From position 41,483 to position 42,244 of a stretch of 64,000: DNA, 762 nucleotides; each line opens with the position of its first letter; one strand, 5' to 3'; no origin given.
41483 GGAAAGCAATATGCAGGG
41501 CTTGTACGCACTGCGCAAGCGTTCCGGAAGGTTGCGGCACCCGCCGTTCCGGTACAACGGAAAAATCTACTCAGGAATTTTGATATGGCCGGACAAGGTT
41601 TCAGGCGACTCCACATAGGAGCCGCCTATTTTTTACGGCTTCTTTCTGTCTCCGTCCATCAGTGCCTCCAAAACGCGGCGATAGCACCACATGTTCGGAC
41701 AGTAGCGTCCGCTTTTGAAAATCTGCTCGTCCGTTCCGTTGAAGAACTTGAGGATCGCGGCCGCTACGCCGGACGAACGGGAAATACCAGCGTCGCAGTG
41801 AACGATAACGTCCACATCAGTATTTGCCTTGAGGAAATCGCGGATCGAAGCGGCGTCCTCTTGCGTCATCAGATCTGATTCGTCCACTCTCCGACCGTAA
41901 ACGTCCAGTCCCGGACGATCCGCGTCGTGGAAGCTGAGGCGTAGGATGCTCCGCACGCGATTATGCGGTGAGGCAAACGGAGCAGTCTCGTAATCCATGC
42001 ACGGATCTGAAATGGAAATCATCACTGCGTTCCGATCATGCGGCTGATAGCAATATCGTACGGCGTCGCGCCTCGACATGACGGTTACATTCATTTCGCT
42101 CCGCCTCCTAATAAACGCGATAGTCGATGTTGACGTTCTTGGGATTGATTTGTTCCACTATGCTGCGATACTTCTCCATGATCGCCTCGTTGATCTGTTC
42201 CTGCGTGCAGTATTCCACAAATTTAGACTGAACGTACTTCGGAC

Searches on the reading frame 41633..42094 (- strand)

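Call 87: search_protein_families(library=pfam, proteins=[window:41633-42094:-], max_evalue=0.001)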
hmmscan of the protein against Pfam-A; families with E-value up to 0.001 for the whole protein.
window:41633-42094:- (153 aa): 1 family
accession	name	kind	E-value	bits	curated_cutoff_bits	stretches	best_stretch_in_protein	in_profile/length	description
PF00782.25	DSPc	-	0.00025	21.3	33.5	1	90-113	70-93/133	Dual specificity phosphatase, catalytic domain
